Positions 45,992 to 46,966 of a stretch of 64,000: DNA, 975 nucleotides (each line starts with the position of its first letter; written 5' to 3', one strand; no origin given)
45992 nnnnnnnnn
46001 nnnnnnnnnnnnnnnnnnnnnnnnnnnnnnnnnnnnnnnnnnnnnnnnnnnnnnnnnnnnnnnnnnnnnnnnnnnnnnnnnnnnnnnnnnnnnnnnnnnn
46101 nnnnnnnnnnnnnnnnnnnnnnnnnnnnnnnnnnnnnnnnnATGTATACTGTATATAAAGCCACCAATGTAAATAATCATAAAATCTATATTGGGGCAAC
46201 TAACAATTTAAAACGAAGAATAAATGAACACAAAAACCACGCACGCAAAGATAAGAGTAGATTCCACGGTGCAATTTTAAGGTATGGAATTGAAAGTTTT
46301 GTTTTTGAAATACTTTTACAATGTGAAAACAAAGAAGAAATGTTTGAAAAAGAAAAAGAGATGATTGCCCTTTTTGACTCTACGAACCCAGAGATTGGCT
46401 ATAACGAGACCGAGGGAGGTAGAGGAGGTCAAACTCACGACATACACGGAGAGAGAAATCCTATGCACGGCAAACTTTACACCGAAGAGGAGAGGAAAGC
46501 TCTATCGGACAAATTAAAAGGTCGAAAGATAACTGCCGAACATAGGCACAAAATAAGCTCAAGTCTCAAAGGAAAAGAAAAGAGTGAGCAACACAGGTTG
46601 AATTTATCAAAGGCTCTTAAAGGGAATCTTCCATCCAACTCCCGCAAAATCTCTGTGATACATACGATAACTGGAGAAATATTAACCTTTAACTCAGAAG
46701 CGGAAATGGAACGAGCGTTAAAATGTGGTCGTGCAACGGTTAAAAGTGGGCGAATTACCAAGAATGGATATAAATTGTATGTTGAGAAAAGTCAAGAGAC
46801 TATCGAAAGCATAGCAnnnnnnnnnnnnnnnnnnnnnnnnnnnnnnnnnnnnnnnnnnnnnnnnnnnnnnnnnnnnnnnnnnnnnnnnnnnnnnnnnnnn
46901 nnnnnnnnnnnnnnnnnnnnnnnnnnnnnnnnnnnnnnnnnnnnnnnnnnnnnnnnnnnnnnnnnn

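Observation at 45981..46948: Group I intron with a GIY-YIG homing endonuclease splitting nrdD; the P1 helix and a GNRA hairpin at the 3' splice site are readable by eye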

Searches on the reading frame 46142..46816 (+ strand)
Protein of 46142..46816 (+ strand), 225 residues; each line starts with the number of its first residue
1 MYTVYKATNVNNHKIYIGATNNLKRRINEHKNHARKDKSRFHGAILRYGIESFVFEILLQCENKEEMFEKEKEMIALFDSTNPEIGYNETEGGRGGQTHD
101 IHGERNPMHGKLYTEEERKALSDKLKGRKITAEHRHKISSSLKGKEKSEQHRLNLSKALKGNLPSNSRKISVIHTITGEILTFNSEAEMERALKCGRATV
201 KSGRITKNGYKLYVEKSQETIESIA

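Call 4: search_protein_families(library=pfam, proteins=[window:46142-46816:+], max_evalue=0.01)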
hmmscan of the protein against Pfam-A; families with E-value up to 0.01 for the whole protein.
window:46142-46816:+ (225 aa): 3 families
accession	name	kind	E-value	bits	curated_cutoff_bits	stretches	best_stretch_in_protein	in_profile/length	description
PF01541.30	GIY-YIG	-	3e-13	50.3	22.6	1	1-80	1-74/78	GIY-YIG catalytic domain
PF07460.16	NUMOD3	-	1.1e-05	25.7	20.4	0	127-145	1-19/37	NUMOD3 motif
PF10544.15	T5orf172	-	0.0041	18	20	0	4-41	3-42/101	T5orf172 domain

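Call 7: search_dna_similar(query=window:46142-46816:+, collection=phages, mode=protein, max_rows=30)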
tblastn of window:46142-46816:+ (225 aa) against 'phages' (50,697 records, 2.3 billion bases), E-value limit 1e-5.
Records with a match: 140; places in all: 143; records where one place covers at least 80% of the query: 28.
Best place of each record, by identity: <60% 140.
By first word of the organism name: Bacillus 27; uncultured 14; Klebsiella 13; Escherichia 10; Salmonella 10; Acinetobacter 9; Cronobacter 7; Vibrio 7; Staphylococcus 4; Listeria 4; and 15 more.
By host as written in the record: - 23; Bacillus cereus 7; Cronobacter sakazakii 5; Klebsiella sp. M5a1 4; Klebsiella pneumoniae 4; Salmonella enterica subsp. enterica serovar Enteritidis PT1 4; Bacteroides intestinalis DSM 108646 4; Acinetobacter baumannii 4; and 54 more.
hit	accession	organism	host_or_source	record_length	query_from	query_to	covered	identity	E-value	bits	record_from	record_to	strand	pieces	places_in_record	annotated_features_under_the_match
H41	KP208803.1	Streptococcus phage Str-PAP-1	Streptococcus parauberis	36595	1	222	99%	34.5%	9e-12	69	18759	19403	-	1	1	endonuclease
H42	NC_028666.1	Streptococcus phage Str-PAP-1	Streptococcus parauberis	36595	1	222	99%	34.5%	9e-12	69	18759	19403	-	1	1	homing endonuclease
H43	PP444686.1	Klebsiella phage vB_KM5a1-KLB1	Klebsiella sp. M5a1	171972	1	172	76%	38.4%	9e-11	67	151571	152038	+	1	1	hypothetical protein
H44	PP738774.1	Klebsiella phage vB_KpnM_Earwig_ER32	Klebsiella quasipneumoniae K6 (ATCC ...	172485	1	172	76%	38.4%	9e-11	67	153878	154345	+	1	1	homing endonuclease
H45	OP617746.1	Klebsiella phage KP13MC5-1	Klebsiella pneumoniae KP13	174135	1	172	76%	38.4%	9e-11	67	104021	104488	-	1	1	hypothetical protein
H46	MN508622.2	Enterobacter phage EC-W2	Enterobacter cloacae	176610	1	172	76%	38.4%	9e-11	67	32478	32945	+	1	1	putative Seg-like homing DNA endonuclease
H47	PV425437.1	Klebsiella phage Olmo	Klebsiella pneumoniae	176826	1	172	76%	38.4%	9e-11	67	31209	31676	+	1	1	putative Seg-like homing DNA endonuclease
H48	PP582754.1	Klebsiella phage vB_KM5a1-KLB27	Klebsiella sp. M5a1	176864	1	172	76%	38.4%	9e-11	67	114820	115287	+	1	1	homing endonuclease protein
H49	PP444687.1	Klebsiella phage vB_KM5a1-KLB3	Klebsiella sp. M5a1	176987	1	172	76%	38.4%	9e-11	67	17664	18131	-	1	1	intron associated endonuclease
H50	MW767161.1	Cronobacter phage JC03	Cronobacter sakazakii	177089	1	172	76%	38.4%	9e-11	67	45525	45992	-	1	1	hypothetical protein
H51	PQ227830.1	Enterobacter phage EcL22g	Enterobacter cloacae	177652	1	172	76%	38.4%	9e-11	67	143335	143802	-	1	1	record has no annotation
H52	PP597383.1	Klebsiella phage vB_KM5a1-KLB21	Klebsiella sp. M5a1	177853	1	172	76%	38.4%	9e-11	67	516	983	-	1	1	seg-like homing endonuclease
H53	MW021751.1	Cronobacter phage vB_CsaM_Cronuts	Cronobacter sakazakii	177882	1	172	76%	38.4%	9e-11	67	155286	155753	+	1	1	putative Seg-like homing endonuclease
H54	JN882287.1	Cronobacter phage vB_CsaM_GAP161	Cronobacter sakazakii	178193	1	172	76%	38.4%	9e-11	67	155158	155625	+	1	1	putativel Seg-like homing endonuclease, GIY-YIG family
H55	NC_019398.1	Cronobacter phage vB_CsaM_GAP161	Cronobacter sakazakii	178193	1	172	76%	38.4%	9e-11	67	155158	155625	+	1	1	homing endonuclease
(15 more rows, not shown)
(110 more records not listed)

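Call 31: find_related_loci(query=window:46142-46816:+, collection=viral_contigs, flank=3000)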
Query window:46142-46816:+ (225 aa) in viral_contigs; peptide patterns used: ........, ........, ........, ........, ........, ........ (x = any residue, [..] = any of these).
26 stretches matched a pattern, but none encodes a relative of the query by tblastn (E <= 1e-3).

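Call 33: find_encoding_contigs(protein=window:46142-46816:+, flank=3000, max_places=6)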
Protein window:46142-46816:+ (225 aa): 11 contigs read that carry it; 5 places shown.
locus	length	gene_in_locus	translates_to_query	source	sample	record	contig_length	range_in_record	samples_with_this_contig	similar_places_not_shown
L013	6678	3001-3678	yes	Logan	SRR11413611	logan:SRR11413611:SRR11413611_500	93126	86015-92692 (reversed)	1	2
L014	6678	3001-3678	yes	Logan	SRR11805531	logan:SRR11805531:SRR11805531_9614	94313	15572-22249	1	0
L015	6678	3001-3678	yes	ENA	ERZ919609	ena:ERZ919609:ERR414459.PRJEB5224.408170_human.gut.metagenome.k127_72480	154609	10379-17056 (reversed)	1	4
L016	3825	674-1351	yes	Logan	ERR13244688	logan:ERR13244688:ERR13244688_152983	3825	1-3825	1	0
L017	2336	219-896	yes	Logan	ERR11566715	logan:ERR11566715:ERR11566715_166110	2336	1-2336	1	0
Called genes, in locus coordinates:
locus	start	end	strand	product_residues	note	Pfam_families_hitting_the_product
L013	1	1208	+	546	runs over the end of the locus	?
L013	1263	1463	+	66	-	-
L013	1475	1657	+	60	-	-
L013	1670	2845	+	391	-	PF03477:ATP-cone, PF13597:NRDD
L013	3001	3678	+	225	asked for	PF01541:GIY-YIG, PF07460:NUMOD3 (faint)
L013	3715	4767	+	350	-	PF13597:NRDD, PF01228:Gly_radical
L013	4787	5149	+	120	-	-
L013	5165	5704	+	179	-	PF13353:Fer4_12, PF04055:Radical_SAM (weak)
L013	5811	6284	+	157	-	PF00692:dUTPase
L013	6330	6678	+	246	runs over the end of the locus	-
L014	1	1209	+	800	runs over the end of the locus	PF00633:HHH (faint), PF14490:HHH_RecD2, PF13245:AAA_19, PF13604:AAA_30, PF01443:Viral_helicase1 (faint), PF18335:SH3_13, PF13538:UvrD_C_2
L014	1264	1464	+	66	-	-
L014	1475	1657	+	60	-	-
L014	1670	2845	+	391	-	PF03477:ATP-cone, PF13597:NRDD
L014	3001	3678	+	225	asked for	PF01541:GIY-YIG, PF07460:NUMOD3 (faint)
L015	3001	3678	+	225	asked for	PF01541:GIY-YIG, PF07460:NUMOD3 (faint)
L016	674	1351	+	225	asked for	PF01541:GIY-YIG, PF07460:NUMOD3 (faint)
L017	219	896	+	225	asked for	PF01541:GIY-YIG, PF07460:NUMOD3 (faint)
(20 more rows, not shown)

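Call 54: find_homologous_proteins(query=window:46142-46816:+, max_evalue=0.00001)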
Query window:46142-46816:+ (225 aa): 22 proteins with E <= 0.00001 among 247 candidates.
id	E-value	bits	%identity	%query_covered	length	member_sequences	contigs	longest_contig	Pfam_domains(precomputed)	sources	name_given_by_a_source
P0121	7.4e-134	462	95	100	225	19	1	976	PF07460.17,PF01541.31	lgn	-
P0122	5.3e-110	384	77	100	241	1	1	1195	PF07460.17,PF01541.31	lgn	-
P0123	3.2e-91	323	68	100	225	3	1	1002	PF07460.17,PF01541.31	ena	-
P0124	4.3e-90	319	66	100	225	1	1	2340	PF07460.17,PF01541.31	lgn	-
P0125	1.2e-64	236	52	100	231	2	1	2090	PF07460.17,PF01541.31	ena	-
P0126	3.4e-62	228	53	100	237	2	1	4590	PF07460.17,PF01541.31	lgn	-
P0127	2.7e-59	219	50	100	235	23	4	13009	PF07460.17,PF01541.31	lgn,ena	-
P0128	7.4e-56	208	50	99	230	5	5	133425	PF07460.17,PF01541.31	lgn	-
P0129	5.8e-47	179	50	94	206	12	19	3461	PF01541.31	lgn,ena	-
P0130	1.2e-39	155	44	99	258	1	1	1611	PF07460.17,PF01541.31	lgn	-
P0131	1.6e-38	151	43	99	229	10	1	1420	PF07460.17,PF01541.31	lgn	-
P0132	7.0e-35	139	41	99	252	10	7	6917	PF01541.31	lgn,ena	-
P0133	1.0e-34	139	42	99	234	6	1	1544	PF01541.31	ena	-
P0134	2.2e-34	137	45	82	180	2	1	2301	PF07460.17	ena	-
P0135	1.8e-33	134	41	99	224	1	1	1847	PF01541.31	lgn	-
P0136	2.7e-33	134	49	66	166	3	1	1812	PF01541.31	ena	-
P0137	2.2e-11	62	30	72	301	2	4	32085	PF01541.31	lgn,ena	-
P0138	5.3e-11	61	39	58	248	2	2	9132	PF01541.31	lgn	-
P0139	1.6e-10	60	29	80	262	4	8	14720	PF07460.17,PF01541.31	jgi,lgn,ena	-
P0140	3.0e-9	55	34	75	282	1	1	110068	PF07460.17,PF01541.31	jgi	jgi:group I intron endonuclease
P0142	6.5e-7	48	35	57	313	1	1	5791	PF07460.17,PF01541.31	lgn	-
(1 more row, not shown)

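Call 55: search_solved_structures(query=window:46142-46816:+, max_evalue=0.01, show_alignments=2)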
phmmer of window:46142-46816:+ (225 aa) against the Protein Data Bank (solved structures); distinct sequences matched with E-value up to 0.01: 0.

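Call 56: find_encoding_contigs(protein=P0128, flank=2500, max_places=3)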
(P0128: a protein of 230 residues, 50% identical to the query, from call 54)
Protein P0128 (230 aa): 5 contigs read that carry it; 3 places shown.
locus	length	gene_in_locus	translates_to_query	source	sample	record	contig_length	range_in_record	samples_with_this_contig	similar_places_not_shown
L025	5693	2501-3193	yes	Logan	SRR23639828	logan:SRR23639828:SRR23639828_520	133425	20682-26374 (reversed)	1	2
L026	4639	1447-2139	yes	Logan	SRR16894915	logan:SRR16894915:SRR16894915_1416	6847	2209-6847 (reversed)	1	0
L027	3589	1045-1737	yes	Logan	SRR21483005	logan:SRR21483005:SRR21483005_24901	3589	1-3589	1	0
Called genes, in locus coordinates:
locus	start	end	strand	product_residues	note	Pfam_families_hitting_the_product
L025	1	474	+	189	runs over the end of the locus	PF06725:3D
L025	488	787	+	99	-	-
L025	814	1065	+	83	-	-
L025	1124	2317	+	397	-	PF03477:ATP-cone, PF13597:NRDD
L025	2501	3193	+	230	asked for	PF01541:GIY-YIG, PF07460:NUMOD3 (weak)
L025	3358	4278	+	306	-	PF13597:NRDD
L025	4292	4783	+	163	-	PF13353:Fer4_12, PF04055:Radical_SAM (weak)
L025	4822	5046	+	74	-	-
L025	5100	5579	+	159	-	PF00692:dUTPase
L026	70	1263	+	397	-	PF03477:ATP-cone, PF13597:NRDD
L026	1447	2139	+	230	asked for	PF01541:GIY-YIG, PF07460:NUMOD3 (weak)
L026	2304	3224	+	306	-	PF13597:NRDD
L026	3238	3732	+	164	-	PF13353:Fer4_12, PF04055:Radical_SAM (weak)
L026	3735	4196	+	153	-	PF00692:dUTPase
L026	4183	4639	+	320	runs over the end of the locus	-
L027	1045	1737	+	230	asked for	PF01541:GIY-YIG, PF07460:NUMOD3 (weak)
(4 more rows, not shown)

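Call 57: find_encoding_contigs(protein=P0127, flank=2500, max_places=3)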
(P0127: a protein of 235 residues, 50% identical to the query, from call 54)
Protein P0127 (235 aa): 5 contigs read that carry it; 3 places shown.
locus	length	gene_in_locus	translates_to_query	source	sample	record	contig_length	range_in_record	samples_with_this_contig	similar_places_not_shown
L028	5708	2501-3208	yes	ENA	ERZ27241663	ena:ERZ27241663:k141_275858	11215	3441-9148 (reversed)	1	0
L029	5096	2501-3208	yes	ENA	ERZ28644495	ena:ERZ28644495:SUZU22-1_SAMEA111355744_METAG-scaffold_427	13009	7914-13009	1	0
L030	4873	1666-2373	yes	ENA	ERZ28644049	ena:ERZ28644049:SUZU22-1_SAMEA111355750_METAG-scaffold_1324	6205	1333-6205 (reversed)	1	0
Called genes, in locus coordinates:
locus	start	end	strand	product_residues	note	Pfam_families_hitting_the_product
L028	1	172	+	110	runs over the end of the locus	-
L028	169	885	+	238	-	PF02511:Thy1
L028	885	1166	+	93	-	PF07659:DUF1599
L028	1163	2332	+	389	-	PF03477:ATP-cone, PF13597:NRDD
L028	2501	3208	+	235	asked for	PF01541:GIY-YIG, PF07460:NUMOD3 (faint)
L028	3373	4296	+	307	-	PF13597:NRDD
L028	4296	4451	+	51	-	PF13353:Fer4_12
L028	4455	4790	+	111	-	PF13353:Fer4_12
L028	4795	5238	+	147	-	PF00692:dUTPase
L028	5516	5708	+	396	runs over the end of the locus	PF02920:Integrase_DNA, PF00589:Phage_integrase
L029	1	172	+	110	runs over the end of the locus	-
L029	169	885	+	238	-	PF02511:Thy1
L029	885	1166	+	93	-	PF07659:DUF1599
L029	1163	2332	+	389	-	PF03477:ATP-cone, PF13597:NRDD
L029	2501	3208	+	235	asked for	PF01541:GIY-YIG, PF07460:NUMOD3 (faint)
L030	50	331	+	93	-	PF07659:DUF1599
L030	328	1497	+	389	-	PF03477:ATP-cone, PF13597:NRDD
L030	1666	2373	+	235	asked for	PF01541:GIY-YIG, PF07460:NUMOD3 (faint)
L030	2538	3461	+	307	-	PF13597:NRDD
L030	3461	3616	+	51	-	PF13353:Fer4_12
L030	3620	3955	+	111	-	PF13353:Fer4_12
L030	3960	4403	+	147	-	PF00692:dUTPase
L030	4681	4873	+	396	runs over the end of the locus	PF02920:Integrase_DNA, PF00589:Phage_integrase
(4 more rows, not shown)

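Call 58: find_encoding_contigs(protein=P0124, flank=2500, max_places=2)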
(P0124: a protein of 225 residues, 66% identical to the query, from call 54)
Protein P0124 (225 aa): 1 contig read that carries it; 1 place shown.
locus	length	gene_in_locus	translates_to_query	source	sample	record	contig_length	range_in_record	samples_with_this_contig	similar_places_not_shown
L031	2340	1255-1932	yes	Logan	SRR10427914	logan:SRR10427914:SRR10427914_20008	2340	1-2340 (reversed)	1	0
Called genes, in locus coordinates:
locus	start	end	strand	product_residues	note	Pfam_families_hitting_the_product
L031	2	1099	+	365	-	?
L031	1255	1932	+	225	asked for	PF01541:GIY-YIG, PF07460:NUMOD3 (faint)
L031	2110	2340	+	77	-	?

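Call 59: find_encoding_contigs(protein=P0126, flank=2500, max_places=2)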
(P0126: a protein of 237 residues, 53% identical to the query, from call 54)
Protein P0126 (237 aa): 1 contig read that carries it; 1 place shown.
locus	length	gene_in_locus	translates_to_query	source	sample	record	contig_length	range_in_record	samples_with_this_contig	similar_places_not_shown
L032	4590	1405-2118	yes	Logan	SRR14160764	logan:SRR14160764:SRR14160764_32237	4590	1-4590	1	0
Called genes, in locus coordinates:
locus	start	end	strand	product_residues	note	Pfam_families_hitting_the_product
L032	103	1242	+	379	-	PF03477:ATP-cone, PF13597:NRDD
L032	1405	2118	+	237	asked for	PF01541:GIY-YIG, PF07460:NUMOD3 (faint)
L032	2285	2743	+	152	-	PF13597:NRDD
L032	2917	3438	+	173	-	PF13392:HNH_3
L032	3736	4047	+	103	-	PF13597:NRDD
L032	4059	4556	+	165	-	PF13353:Fer4_12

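Call 70: search_protein_families(library=phrogs, proteins=[window:46142-46816:+], max_evalue=0.001)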
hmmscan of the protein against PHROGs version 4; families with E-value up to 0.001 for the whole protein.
window:46142-46816:+ (225 aa): 5 families
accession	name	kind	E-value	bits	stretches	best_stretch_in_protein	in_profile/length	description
phrog_314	-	DNA, RNA and nucleotide metabolism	4.5e-34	119.3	1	1-212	178-387/574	homing endonuclease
phrog_7168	-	DNA, RNA and nucleotide metabolism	8.7e-21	75.6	1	1-169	1-175/284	homing endonuclease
phrog_19446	-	DNA, RNA and nucleotide metabolism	5e-15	56.7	1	1-160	1-165/254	homing endonuclease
phrog_5123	-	DNA, RNA and nucleotide metabolism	9e-15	55.9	1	1-96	1-95/152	homing endonuclease with GIY-YIG motif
phrog_655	-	DNA, RNA and nucleotide metabolism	0.00074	20.5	1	115-184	116-174/343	homing endonuclease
